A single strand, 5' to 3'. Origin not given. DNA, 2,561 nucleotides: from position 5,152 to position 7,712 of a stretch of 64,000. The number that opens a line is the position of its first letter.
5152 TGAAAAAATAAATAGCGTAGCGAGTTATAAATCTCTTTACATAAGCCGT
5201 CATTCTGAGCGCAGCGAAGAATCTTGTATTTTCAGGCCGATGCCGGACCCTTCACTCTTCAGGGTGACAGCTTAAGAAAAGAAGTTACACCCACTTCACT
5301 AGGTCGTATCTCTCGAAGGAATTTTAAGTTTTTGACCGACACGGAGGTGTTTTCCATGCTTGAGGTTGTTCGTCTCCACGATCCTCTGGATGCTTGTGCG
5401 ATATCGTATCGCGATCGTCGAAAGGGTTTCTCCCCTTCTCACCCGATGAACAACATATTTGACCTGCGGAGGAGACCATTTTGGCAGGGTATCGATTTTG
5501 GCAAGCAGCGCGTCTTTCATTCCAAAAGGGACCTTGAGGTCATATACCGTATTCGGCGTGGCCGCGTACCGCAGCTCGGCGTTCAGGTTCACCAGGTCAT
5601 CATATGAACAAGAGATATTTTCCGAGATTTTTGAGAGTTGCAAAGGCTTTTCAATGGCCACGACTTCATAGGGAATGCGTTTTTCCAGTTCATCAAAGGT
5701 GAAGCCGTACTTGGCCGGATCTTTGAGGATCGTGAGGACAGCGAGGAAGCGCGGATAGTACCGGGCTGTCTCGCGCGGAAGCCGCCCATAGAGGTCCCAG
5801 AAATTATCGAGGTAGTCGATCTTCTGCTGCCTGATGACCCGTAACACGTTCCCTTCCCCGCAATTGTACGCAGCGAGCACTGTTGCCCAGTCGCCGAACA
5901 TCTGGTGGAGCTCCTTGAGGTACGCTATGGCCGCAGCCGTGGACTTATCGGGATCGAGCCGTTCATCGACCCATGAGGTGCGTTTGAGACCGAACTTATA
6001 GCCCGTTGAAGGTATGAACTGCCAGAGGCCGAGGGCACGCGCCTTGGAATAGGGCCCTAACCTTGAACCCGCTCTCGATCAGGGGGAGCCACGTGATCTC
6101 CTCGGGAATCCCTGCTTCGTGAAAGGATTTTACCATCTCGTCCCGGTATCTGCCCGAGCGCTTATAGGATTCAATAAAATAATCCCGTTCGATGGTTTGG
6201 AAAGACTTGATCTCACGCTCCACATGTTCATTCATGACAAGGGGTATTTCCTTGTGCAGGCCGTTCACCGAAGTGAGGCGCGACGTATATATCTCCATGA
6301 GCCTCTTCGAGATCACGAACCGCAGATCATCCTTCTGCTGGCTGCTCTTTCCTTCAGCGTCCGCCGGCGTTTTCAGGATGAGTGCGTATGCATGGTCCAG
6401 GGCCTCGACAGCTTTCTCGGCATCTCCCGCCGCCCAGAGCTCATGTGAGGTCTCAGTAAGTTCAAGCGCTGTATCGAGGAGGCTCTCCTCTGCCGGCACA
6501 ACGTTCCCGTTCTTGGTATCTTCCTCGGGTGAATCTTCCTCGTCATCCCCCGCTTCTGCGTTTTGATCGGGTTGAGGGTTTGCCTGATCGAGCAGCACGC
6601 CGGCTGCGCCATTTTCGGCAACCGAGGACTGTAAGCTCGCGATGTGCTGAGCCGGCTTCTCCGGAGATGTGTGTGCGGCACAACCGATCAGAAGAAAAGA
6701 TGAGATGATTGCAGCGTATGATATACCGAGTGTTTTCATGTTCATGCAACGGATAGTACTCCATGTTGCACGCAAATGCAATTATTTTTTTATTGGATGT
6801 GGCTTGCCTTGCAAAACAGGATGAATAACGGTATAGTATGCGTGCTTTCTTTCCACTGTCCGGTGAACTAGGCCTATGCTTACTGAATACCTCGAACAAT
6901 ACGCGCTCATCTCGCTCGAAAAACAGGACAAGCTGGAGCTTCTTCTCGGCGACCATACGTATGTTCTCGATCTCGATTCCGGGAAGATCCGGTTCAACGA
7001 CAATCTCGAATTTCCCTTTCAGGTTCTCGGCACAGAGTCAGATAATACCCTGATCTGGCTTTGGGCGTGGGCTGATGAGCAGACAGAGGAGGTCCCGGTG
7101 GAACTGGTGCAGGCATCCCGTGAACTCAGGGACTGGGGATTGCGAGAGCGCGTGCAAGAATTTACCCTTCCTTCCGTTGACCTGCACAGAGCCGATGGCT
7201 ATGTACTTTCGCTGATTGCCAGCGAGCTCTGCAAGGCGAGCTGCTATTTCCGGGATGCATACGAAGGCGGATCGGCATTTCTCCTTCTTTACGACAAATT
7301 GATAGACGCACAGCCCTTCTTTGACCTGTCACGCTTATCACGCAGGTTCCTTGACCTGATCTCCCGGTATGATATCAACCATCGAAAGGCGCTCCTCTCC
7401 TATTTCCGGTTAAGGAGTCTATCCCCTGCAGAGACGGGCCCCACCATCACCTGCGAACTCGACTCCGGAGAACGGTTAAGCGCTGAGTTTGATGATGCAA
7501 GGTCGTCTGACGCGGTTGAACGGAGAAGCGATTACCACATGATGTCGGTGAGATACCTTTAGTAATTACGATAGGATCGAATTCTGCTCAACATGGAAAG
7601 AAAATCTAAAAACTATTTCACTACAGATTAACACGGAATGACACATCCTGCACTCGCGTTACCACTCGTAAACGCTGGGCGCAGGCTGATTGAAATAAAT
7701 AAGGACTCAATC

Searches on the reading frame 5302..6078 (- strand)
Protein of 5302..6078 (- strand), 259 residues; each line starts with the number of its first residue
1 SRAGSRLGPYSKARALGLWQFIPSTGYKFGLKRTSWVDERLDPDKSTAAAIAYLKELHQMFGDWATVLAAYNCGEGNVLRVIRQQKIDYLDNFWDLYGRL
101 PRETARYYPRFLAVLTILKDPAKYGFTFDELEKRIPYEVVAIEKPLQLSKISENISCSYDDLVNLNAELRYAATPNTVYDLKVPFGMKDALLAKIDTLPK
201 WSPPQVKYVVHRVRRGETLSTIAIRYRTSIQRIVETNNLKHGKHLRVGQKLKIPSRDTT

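Call 10: search_protein_families(library=pfam, proteins=[window:5302-6078:-], max_evalue=0.01)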
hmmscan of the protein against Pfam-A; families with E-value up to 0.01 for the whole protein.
window:5302-6078:- (259 aa): 2 families
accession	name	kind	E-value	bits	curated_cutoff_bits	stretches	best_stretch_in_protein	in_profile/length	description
PF01464.25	SLT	-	3.1e-22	78.8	21.3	1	10-86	32-109/117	Transglycosylase SLT domain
PF01476.26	LysM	-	1.6e-15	57.2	20.9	1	211-254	1-43/43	LysM domain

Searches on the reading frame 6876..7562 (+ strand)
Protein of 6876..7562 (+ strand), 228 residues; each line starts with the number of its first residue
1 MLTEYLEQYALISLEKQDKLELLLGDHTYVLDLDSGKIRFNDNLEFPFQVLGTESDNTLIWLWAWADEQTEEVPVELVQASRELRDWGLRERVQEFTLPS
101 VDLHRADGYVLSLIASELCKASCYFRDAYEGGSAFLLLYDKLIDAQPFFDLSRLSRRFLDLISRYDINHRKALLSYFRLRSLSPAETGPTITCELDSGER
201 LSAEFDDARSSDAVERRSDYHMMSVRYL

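Call 50: find_encoding_contigs(protein=window:6876-7562:+, flank=2000, max_places=3)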
Protein window:6876-7562:+ (228 aa): no gene with exactly this product is on record in the collection.
